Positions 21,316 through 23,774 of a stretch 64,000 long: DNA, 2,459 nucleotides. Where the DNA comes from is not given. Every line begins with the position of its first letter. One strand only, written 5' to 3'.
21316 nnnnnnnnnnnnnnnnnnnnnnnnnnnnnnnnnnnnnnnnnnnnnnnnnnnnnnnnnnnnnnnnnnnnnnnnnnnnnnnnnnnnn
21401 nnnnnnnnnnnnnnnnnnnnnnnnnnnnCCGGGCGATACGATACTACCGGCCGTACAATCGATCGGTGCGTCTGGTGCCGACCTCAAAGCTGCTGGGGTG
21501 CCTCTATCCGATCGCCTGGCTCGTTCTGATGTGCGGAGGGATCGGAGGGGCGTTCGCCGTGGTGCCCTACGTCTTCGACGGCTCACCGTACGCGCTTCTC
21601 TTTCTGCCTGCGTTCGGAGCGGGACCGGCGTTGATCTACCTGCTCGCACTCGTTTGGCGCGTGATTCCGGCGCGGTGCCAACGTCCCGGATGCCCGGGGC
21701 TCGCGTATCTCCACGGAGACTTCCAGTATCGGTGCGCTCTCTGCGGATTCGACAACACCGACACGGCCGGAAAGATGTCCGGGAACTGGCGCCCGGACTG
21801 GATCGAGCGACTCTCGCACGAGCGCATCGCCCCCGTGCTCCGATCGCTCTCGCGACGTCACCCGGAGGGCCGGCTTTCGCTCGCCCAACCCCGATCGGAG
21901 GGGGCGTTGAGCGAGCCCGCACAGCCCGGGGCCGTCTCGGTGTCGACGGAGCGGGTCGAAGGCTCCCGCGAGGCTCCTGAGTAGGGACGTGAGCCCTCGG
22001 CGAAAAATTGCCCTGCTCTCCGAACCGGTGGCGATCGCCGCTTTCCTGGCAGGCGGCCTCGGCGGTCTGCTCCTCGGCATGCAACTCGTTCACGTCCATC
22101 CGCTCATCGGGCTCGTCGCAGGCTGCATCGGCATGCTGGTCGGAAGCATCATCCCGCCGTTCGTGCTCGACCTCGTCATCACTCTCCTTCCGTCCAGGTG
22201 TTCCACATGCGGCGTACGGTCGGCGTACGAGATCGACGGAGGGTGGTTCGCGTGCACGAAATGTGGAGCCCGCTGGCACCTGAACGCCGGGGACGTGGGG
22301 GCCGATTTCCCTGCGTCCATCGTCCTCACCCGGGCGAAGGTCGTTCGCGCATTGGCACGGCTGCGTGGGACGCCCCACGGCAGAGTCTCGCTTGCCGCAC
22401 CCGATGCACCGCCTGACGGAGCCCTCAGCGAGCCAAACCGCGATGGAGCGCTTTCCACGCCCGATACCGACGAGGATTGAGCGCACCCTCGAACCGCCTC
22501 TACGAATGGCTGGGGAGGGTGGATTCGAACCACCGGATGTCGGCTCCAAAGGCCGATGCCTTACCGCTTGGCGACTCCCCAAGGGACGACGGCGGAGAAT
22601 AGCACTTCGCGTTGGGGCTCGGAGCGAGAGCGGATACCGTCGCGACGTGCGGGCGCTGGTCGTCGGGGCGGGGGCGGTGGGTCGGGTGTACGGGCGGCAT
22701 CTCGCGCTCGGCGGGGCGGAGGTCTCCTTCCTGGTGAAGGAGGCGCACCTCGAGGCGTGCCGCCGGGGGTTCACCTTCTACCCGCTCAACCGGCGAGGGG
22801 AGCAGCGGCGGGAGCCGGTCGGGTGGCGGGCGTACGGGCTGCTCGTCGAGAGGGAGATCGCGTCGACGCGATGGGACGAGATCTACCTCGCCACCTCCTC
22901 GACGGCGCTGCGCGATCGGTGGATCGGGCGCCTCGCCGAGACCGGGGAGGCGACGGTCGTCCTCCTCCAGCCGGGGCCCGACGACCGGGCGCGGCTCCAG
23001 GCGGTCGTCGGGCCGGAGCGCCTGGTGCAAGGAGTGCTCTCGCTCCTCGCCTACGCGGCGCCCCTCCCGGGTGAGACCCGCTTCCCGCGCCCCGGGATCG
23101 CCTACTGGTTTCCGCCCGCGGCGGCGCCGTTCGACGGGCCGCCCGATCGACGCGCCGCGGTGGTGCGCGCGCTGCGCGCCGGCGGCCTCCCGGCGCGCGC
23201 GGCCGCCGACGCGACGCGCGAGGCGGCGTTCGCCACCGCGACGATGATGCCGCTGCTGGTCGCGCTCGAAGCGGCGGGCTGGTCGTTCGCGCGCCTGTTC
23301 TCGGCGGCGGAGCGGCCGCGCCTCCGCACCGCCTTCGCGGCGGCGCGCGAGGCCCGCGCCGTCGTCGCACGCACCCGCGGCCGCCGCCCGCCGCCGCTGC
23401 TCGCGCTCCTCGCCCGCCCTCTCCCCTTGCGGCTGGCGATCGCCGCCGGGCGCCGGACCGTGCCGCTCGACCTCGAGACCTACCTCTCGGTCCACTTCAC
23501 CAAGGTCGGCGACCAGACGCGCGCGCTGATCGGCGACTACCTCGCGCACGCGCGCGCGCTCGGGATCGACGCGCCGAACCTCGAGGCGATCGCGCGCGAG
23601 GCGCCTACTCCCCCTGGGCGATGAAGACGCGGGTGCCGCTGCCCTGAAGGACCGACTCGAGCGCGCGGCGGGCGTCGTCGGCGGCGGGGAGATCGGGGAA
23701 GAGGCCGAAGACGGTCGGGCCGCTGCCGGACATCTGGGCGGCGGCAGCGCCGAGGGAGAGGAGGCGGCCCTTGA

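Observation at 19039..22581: Four adjacent, otherwise unrelated proteins share a conserved C-terminal tail motif; the cluster abuts tRNA-Gln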

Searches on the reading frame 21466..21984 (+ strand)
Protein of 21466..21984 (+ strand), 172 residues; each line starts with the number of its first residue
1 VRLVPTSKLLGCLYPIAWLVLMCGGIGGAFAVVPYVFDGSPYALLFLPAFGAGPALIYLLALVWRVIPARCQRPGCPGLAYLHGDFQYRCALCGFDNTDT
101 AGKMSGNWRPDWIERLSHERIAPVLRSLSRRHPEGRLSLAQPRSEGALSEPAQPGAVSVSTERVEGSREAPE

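Call 4: search_protein_families(library=pfam, proteins=[window:21466-21984:+], max_evalue=1)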
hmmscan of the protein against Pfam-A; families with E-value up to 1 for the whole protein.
window:21466-21984:+ (172 aa): 0 families

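Call 5: search_protein_families(library=ncbifam, proteins=[window:21466-21984:+], max_evalue=1)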
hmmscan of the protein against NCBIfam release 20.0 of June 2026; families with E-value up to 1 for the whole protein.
window:21466-21984:+ (172 aa): 1 family
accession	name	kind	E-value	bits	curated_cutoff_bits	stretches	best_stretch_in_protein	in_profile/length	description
TIGR02159.1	PA_CoA_Oxy4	equivalog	0.061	13.6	108.15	1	75-121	37-83/146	1,2-phenylacetyl-CoA epoxidase subunit PaaD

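Call 12: find_homologous_proteins(query=A1, max_evalue=0.01)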
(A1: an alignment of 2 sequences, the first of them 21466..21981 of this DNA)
Query A1 (2 sequences): 5785 candidates shared short words with the query, none scored E <= 0.01.

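Call 28: search_protein_families(library=padloc, proteins=[window:21466-21984:+], max_evalue=1)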
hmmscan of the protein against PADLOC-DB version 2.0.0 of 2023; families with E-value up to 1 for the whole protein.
window:21466-21984:+ (172 aa): 0 families

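Call 66: search_protein_representatives(alignment_id=A7)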
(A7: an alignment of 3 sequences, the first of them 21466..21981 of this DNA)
Query: 3 sequences, 159 profile positions. Proteins with E-value up to 0.001 (for the whole library): 5; up to 1e-10: 1; up to 1e-30: 0. The best 5 are listed.
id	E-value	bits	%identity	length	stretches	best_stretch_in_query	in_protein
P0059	4.0e-16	75.5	-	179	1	16-152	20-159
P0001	3.9e-08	49.5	-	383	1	114-154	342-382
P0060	1.3e-07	47.8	-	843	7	65-112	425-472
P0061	1.0e-05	41.6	-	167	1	5-147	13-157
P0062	1.1e-05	41.6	-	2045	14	119-147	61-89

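Call 68: find_encoding_contigs(protein=P0059, flank=10000, max_places=6)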
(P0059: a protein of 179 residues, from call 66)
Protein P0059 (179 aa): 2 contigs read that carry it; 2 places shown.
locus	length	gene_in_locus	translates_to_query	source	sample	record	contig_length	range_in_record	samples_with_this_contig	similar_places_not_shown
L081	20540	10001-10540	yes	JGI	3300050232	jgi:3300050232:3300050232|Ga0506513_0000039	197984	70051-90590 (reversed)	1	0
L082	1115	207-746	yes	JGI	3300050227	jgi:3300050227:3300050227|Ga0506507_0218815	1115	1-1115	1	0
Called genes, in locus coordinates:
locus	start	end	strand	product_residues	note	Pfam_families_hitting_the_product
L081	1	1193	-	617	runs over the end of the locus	PF13620:CarboxypepD_reg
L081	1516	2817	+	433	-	PF03952:Enolase_N, PF00113:Enolase_C, PF13378:MR_MLE_C (weak)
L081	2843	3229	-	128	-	-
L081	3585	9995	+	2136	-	PF17164:DUF5122, PF01364:Peptidase_C25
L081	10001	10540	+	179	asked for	-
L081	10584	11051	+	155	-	PF10882:bPH_5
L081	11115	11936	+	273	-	PF03372:Exo_endo_phos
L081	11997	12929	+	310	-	PF00005:ABC_tran, PF13304:AAA_21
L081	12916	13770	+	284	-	PF12679:ABC2_membrane_2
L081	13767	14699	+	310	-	PF00005:ABC_tran, PF13304:AAA_21 (weak)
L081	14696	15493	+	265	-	PF12730:ABC2_membrane_4, PF10920:DUF2705 (faint), PF12679:ABC2_membrane_2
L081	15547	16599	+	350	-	-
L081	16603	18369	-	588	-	PF14716:HHH_8, PF00633:HHH (faint), PF14520:HHH_5, PF14791:DNA_pol_B_thumb, PF02811:PHP (faint)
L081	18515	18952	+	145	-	PF02566:OsmC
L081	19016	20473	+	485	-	PF00999:Na_H_Exchanger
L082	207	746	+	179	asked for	-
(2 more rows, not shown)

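Call 69: find_encoding_contigs(protein=P0061, flank=10000, max_places=6)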
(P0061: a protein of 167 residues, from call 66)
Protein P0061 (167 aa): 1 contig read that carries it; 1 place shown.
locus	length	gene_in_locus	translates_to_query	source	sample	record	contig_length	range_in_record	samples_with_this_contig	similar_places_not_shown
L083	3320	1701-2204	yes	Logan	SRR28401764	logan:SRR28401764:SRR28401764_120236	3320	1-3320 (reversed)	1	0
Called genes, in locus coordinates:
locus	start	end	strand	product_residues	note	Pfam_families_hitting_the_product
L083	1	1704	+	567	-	?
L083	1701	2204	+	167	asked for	-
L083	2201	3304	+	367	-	PF02129:Peptidase_S15 (faint), PF01738:DLH (faint), PF00561:Abhydrolase_1, PF12146:Hydrolase_4, PF12697:Abhydrolase_6, PF00326:Peptidase_S9 (faint)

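Call 74: find_related_loci(query=A9, collection=metagenome_contigs, flank=10000)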
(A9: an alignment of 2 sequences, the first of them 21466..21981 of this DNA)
Query A9 (172 aa) in metagenome_contigs; peptide patterns used: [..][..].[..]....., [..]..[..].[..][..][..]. (x = any residue, [..] = any of these).
97 stretches matched a pattern, but none encodes a relative of the query by tblastn (E <= 1e-3).

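Call 75: search_protein_families(library=pfam, proteins=[L083:1-1704:+, L083:2201-3304:+, L081:3585-9995:+, L081:10584-11051:+, L081:2843-3229:-], max_evalue=0.01)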
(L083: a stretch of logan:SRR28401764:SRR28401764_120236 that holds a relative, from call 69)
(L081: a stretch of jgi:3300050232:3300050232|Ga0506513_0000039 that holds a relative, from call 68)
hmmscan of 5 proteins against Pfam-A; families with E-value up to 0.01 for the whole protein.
L083:1-1704:+ (567 aa): 4 families
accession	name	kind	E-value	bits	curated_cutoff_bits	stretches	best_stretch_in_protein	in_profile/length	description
PF00082.27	Peptidase_S8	-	3.9e-31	108.9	21.8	1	34-229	53-276/288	Subtilase family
PF00801.26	PKD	-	1.7e-07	31.6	23.5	1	448-524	4-74/80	PKD domain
PF18911.6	PKD_4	-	3.7e-07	30.5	27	2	441-519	1-72/85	PKD domain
PF17963.7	Big_9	-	0.00017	22.9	23.6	1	441-530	1-89/89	Bacterial Ig domain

L083:2201-3304:+ (367 aa): 10 families
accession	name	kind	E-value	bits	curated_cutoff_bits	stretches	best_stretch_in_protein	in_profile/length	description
PF00561.26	Abhydrolase_1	-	4.3e-28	99.1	25.8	1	65-314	2-227/245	alpha/beta hydrolase fold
PF12146.15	Hydrolase_4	-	3.5e-26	92.4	27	1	66-321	7-227/239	Serine aminopeptidase, S33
PF12697.13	Abhydrolase_6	-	3.1e-17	64.4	26.3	1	66-302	1-182/217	Alpha/beta hydrolase family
PF00326.27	Peptidase_S9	-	1.3e-06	28.5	22.6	0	91-165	10-84/213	Prolyl oligopeptidase family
PF02129.25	Peptidase_S15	-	4.4e-06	27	23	1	83-311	46-247/262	X-Pro dipeptidyl-peptidase (S15 family)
PF01738.24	DLH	-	2.1e-05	24.7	21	1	87-175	33-126/217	Dienelactone hydrolase family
PF02089.21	Palm_thioest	-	9.5e-05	22.7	26.8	1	65-179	1-109/254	Palmitoyl protein thioesterase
PF04083.22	Abhydro_lipase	-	0.00014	21.8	27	1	31-73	14-53/63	Partial alpha/beta-hydrolase lipase region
PF07819.20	PGAP1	-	0.0014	18.9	24.3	1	139-180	85-129/233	PGAP1-like alpha/beta domain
PF00756.26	Esterase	-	0.0051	17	22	1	108-159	79-129/251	Putative esterase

L081:3585-9995:+ (2136 aa): 3 families
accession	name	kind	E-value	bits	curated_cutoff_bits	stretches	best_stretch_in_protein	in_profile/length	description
PF17164.10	DUF5122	-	4.1e-85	280.2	27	7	97-131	1-36/36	Domain of unknown function (DUF5122) beta-propeller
PF01364.23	Peptidase_C25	-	9.5e-72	242.7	23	1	1792-2135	1-374/374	Peptidase family C25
PF00400.38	WD40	-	0.00074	20.4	27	0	261-282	14-34/39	WD domain, G-beta repeat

L081:10584-11051:+ (155 aa): 2 families
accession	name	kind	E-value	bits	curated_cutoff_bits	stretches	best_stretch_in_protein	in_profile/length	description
PF10882.14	bPH_5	-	1.5e-08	35.1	22.5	1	53-154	2-97/100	Bacterial PH domain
PF23494.1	bPH_10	-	6e-05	22.9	27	1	4-80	34-110/151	YqeB-like bacterial PH domain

L081:2843-3229:- (128 aa): 0 families

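Call 89: search_solved_structures(query=A8, max_evalue=1)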
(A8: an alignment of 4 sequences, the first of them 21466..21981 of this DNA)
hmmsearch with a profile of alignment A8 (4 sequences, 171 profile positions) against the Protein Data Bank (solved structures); distinct sequences matched with E-value up to 1: 10.
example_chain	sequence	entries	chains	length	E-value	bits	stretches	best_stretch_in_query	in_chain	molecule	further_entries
8hku_L37A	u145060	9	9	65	0.012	18.5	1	70-103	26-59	50S ribosomal protein L37Ae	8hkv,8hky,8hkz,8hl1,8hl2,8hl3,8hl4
1pft_A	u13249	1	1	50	0.017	18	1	76-115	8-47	TFIIB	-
1qxf_A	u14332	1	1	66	0.064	16.2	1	70-128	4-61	30S RIBOSOMAL PROTEIN S27E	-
2lce_A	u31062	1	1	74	0.18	14.7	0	87-110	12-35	B-cell lymphoma 6 protein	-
9nzq_A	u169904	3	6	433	0.23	14.3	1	65-104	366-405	Cas12f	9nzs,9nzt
9fhl_W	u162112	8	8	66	0.5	13.3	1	71-104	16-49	Small ribosomal subunit protein eS27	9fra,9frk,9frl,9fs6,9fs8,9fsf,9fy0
1y8f_A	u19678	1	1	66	0.61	13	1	59-108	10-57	Unc-13 homolog A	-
9mj5_C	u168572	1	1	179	0.65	12.9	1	75-101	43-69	Replication protein A 70 kDa DNA-binding subunit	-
1l1o_C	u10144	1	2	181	0.66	12.9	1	75-101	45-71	Replication protein A 70 kDa DNA-binding subunit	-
6sw9_W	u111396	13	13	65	0.7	12.8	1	71-119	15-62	30S ribosomal protein S27e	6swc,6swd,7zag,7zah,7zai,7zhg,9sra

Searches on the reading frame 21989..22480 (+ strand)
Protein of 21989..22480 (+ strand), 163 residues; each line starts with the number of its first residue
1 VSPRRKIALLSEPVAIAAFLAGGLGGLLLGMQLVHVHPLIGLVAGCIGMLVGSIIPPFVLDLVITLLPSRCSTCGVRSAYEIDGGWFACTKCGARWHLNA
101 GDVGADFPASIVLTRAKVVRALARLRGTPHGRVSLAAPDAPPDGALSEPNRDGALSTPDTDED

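Call 4: search_protein_families(library=pfam, proteins=[window:21989-22480:+], max_evalue=1)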
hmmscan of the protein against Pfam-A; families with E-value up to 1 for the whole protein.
window:21989-22480:+ (163 aa): 5 families
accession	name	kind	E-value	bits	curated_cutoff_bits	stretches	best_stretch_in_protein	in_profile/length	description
PF12760.12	Zn_ribbon_IS1595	-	0.0019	18.6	25.4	1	70-94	20-45/46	Transposase zinc-ribbon domain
PF03604.18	Zn_ribbon_RPAB4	-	0.0055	16.8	24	0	70-80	19-29/32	DNA directed RNA polymerase, 7 kDa subunit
PF10080.14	FtrD-like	-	0.014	16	26.3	1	69-99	35-64/101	Membrane iron-sulfur containing protein FtrD-like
PF18912.6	DZR_2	-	0.067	13.5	27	1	65-96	4-31/56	Double zinc ribbon domain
PF07282.18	Cas12f1-like_TNB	-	0.076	13.6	26.3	1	70-97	30-51/60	Cas12f1-like, TNB domain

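Call 5: search_protein_families(library=ncbifam, proteins=[window:21989-22480:+], max_evalue=1)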
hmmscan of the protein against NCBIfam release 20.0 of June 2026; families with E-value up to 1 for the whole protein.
window:21989-22480:+ (163 aa): 0 families

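Call 6: find_encoding_contigs(protein=window:21989-22480:+, flank=10000, max_places=6)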
Protein window:21989-22480:+ (163 aa): no gene with exactly this product is on record in the collection.

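Call 28: search_protein_families(library=padloc, proteins=[window:21989-22480:+], max_evalue=1)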
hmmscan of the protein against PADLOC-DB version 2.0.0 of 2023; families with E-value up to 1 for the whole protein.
window:21989-22480:+ (163 aa): 2 families
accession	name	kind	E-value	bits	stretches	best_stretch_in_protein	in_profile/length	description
PDLC01700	Cas12f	-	0.0079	13.2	1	70-97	384-411/458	CAS-V-F; effector__SPE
PDLC00933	Cas12u4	-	0.037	10.9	1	69-97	397-426/488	Cas12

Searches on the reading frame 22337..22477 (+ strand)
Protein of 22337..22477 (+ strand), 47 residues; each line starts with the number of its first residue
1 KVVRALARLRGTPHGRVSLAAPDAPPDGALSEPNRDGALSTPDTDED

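Call 25: find_homologous_proteins(query=A5, max_evalue=10)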
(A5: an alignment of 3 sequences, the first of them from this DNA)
Query A5 (3 sequences): 478 candidates shared short words with the query, none scored E <= 10.

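Call 26: find_related_loci(query=A5, collection=viral_contigs, flank=3000)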
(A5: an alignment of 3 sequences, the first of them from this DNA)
Query A5 (47 aa) in viral_contigs; peptide patterns used: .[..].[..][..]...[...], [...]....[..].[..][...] (x = any residue, [..] = any of these).
257 stretches matched a pattern, but none encodes a relative of the query by tblastn (E <= 1e-3).

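Call 27: find_related_loci(query=A5, collection=genome_contigs, flank=10000)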
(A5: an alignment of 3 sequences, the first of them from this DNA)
Query A5 (47 aa) in genome_contigs; peptide patterns used: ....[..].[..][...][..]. (x = any residue, [..] = any of these).
144 stretches matched a pattern, but none encodes a relative of the query by tblastn (E <= 1e-3).

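Call 29: find_related_loci(query=A5, collection=metagenome_contigs, flank=10000)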
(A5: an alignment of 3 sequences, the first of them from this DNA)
Query A5 (47 aa) in metagenome_contigs; peptide patterns used: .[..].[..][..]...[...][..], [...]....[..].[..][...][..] (x = any residue, [..] = any of these).
428 stretches matched a pattern, but none encodes a relative of the query by tblastn (E <= 1e-3).

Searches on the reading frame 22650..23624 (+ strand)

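Call 35: search_protein_families(library=pfam, proteins=[window:22650-23624:+], max_evalue=0.001)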
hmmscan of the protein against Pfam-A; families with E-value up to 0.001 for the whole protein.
window:22650-23624:+ (324 aa): 1 family
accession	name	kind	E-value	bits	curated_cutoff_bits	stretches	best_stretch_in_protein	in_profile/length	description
PF02558.23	ApbA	-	2.8e-09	37.2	22.2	1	3-135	2-128/150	Ketopantoate reductase PanE/ApbA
